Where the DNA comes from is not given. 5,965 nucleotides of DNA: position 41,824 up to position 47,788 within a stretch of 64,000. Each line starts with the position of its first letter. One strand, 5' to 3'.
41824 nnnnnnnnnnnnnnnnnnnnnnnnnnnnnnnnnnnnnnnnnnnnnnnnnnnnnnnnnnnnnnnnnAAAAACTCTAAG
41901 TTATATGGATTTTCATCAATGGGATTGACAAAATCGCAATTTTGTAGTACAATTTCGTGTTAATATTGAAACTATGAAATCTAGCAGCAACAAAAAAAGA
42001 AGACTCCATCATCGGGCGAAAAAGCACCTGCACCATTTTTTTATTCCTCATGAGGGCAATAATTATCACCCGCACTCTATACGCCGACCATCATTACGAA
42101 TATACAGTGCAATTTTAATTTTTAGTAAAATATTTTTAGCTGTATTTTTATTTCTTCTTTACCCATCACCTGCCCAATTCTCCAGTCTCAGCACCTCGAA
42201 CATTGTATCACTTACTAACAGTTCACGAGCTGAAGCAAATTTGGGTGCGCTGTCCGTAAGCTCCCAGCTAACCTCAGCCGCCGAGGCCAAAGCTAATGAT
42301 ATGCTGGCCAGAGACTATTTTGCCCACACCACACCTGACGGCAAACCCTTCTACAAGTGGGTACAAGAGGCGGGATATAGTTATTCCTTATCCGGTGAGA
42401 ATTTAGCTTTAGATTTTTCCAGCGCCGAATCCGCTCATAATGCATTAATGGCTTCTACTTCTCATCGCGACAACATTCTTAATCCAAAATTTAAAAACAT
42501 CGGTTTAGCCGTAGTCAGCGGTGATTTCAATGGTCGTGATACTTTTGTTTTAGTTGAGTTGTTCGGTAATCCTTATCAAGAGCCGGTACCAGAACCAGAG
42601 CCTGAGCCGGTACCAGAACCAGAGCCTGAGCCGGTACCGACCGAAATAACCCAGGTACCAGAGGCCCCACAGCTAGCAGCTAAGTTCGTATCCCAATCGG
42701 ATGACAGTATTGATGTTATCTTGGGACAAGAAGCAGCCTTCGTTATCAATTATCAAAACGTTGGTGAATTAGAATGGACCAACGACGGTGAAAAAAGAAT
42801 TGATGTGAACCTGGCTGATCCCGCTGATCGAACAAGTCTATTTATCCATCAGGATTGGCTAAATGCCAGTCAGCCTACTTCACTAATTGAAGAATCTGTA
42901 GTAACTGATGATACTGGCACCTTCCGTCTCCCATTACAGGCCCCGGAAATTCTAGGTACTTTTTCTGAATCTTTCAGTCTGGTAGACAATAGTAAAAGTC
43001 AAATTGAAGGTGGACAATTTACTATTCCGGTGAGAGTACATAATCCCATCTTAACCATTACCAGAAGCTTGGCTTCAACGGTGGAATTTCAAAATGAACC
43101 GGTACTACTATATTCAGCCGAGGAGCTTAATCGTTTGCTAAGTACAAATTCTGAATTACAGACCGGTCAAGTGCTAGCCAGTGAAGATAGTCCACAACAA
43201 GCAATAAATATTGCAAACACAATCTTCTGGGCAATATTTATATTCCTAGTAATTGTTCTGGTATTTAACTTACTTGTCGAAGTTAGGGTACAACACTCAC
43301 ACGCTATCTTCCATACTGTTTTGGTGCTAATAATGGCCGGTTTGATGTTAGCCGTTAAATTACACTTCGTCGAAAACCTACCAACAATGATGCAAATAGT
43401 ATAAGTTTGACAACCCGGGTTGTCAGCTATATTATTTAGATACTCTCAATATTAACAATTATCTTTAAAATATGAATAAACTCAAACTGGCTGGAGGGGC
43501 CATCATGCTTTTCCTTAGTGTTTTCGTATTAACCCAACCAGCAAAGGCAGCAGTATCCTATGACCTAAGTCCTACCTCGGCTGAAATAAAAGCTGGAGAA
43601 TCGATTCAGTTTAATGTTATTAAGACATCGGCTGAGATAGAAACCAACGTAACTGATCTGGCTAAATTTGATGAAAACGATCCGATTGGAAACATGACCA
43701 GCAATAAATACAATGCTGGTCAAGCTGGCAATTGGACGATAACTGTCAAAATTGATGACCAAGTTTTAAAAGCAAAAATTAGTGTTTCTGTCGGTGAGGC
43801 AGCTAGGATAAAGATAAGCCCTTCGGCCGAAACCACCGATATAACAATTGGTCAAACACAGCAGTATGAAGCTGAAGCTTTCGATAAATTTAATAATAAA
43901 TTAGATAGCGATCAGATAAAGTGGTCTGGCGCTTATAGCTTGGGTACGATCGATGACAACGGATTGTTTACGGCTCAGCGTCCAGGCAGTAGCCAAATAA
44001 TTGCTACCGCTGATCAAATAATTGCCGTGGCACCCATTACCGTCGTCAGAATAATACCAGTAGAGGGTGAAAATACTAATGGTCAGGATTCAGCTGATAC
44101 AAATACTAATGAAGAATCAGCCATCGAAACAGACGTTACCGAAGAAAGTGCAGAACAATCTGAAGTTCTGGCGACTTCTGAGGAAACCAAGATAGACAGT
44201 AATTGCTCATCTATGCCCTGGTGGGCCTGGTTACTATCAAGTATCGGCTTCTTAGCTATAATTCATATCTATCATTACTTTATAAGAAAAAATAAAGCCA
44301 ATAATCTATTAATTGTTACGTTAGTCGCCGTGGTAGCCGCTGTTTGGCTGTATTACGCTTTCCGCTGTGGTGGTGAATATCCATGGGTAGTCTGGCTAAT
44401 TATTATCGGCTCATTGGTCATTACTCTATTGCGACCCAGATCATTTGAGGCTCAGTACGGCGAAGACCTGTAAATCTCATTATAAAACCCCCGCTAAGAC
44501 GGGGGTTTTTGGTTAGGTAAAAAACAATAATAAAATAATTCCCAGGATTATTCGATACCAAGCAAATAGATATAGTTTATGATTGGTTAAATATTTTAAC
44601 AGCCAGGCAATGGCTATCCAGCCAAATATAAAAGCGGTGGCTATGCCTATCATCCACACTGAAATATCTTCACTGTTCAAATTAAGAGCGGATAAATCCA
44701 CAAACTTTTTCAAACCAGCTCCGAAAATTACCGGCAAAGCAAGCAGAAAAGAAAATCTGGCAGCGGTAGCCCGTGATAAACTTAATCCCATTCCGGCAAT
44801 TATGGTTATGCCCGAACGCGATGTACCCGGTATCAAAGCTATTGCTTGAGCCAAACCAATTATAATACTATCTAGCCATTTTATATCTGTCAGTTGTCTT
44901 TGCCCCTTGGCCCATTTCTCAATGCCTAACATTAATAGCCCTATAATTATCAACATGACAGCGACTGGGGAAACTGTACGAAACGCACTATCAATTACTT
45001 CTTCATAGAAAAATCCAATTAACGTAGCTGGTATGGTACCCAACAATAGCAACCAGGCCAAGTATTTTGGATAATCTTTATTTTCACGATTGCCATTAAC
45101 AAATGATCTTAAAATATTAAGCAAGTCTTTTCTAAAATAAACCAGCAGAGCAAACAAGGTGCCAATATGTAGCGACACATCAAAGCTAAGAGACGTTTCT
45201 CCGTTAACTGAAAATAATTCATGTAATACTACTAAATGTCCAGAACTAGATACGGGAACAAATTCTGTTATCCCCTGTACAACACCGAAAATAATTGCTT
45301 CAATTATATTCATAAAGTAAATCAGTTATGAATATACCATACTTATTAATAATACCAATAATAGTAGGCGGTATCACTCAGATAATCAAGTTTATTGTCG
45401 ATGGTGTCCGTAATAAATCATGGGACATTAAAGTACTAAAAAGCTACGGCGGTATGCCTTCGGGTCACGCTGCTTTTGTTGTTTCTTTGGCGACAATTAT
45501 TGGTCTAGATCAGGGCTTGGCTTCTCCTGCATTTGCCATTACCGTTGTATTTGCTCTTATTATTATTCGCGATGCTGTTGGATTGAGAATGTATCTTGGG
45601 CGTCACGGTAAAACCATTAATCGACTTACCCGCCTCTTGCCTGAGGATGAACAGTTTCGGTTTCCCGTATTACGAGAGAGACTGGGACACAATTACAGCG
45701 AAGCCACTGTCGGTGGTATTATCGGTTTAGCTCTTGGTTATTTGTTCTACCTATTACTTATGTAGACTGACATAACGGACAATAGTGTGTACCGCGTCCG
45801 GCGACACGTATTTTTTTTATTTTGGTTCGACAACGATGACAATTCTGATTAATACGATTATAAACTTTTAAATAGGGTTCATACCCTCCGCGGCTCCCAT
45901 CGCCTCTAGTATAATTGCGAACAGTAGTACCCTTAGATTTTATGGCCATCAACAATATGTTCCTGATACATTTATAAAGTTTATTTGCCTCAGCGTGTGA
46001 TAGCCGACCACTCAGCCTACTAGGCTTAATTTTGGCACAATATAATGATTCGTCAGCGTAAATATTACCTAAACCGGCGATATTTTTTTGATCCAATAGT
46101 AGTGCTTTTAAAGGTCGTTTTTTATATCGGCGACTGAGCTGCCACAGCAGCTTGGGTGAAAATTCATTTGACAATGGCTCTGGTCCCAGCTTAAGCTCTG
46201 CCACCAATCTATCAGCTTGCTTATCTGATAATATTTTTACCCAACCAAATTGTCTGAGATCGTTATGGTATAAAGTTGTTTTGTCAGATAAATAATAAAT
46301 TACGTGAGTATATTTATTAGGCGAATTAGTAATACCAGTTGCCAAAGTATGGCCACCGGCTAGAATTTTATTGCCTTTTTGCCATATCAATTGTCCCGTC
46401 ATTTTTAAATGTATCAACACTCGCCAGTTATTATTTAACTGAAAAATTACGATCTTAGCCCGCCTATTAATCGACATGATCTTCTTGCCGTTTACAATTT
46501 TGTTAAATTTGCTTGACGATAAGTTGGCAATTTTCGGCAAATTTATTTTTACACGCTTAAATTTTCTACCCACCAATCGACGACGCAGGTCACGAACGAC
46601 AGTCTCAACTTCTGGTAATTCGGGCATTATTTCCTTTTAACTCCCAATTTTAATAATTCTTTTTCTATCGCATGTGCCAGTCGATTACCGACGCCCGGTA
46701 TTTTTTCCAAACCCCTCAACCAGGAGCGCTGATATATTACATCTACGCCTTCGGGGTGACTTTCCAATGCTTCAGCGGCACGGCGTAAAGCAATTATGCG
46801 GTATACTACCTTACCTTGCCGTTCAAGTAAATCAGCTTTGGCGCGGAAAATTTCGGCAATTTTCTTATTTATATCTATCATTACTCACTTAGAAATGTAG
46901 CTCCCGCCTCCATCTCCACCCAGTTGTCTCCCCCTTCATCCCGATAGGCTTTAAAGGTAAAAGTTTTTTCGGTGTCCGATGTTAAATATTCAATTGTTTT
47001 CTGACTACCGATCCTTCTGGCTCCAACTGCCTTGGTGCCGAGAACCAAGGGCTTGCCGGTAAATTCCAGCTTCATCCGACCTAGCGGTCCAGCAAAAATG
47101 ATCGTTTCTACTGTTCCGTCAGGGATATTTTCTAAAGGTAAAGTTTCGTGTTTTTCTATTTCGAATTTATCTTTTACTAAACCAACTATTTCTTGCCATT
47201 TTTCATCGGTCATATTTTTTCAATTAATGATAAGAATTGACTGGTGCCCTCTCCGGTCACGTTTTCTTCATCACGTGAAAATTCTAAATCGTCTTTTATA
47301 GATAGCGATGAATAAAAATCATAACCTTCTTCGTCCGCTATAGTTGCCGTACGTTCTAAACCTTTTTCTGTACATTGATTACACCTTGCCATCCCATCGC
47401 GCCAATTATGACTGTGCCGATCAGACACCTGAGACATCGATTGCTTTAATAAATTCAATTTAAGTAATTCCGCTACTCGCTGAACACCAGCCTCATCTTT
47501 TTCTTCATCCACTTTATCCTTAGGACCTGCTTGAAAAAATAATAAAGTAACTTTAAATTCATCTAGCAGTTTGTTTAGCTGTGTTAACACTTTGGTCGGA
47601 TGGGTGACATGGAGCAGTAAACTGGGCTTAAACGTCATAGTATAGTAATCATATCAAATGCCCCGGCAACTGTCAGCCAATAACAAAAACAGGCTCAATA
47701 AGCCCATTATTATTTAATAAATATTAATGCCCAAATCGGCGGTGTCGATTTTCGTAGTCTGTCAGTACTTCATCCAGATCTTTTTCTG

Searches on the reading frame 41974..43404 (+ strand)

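Call 84: search_protein_families(library=pfam, proteins=[window:41974-43404:+], max_evalue=0.001)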
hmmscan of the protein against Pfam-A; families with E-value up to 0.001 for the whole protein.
window:41974-43404:+ (476 aa): 2 families
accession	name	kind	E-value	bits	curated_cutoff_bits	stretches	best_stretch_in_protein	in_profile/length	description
PF00188.32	CAP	-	1.4e-16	61.8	21.1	1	79-190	2-111/117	Cysteine-rich secretory protein family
PF05887.16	Trypan_PARP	-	8.9e-05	22.9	100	1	200-223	89-112/134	Procyclic acidic repetitive protein (PARP)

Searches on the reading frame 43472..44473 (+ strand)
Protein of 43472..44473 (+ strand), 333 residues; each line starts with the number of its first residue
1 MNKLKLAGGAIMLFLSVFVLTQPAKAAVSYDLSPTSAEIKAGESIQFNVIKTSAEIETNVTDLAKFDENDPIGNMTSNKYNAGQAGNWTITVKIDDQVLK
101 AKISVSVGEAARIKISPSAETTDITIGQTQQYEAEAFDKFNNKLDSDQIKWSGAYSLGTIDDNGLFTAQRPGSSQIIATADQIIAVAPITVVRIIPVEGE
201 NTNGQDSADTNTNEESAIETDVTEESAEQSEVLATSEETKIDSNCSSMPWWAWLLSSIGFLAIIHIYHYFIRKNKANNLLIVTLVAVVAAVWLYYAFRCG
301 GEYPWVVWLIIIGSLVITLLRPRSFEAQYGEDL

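Call 84: search_protein_families(library=pfam, proteins=[window:43472-44473:+], max_evalue=0.001)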
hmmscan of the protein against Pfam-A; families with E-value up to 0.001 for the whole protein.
window:43472-44473:+ (333 aa): 1 family
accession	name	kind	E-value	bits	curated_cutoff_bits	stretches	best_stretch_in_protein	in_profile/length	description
PF02368.24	Big_2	-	1.3e-05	25.5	22.8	0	114-182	6-70/79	Bacterial Ig-like domain (group 2)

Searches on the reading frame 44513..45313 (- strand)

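Call 84: search_protein_families(library=pfam, proteins=[window:44513-45313:-], max_evalue=0.001)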
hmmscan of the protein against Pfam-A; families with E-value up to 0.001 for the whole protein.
window:44513-45313:- (266 aa): 1 family
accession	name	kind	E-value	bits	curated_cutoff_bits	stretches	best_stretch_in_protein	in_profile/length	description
PF02673.24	BacA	-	1.9e-84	283.8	33.4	1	6-260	1-257/257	Bacitracin resistance protein BacA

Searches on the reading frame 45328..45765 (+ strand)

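Call 85: search_protein_families(library=pfam, proteins=[window:45328-45765:+], max_evalue=0.001)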
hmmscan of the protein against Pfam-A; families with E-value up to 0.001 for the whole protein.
window:45328-45765:+ (145 aa): 2 families
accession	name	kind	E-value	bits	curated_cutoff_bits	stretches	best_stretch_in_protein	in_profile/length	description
PF02681.20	DUF212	-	1.9e-35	122.3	26.5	1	6-135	5-125/126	Divergent PAP2 family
PF01569.27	PAP2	-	2e-05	24.8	27.2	1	13-93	12-102/130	PAP2 superfamily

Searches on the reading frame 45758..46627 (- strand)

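Call 84: search_protein_families(library=pfam, proteins=[window:45758-46627:-], max_evalue=0.001)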
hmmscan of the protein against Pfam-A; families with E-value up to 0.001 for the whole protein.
window:45758-46627:- (289 aa): 3 families
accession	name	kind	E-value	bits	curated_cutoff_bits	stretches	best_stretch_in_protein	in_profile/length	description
PF01149.29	Fapy_DNA_glyco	-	7e-30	104.5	25.5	1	1-129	1-116/117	Formamidopyrimidine-DNA glycosylase N-terminal domain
PF06831.19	H2TH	-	2.2e-26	92.1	34.7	1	147-238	1-91/93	Formamidopyrimidine-DNA glycosylase H2TH domain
PF06827.20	zf-FPG_IleRS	-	1.3e-09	38.1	21.3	1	263-288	4-29/30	Zinc finger found in FPG and IleRS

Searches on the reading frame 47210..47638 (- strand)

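Call 85: search_protein_families(library=pfam, proteins=[window:47210-47638:-], max_evalue=0.001)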
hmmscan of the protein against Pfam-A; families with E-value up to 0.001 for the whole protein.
window:47210-47638:- (142 aa): 1 family
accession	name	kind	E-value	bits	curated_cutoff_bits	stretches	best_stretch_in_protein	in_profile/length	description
PF02677.20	QueH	-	1.6e-06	28.8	23.5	1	7-111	1-110/175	Epoxyqueuosine reductase QueH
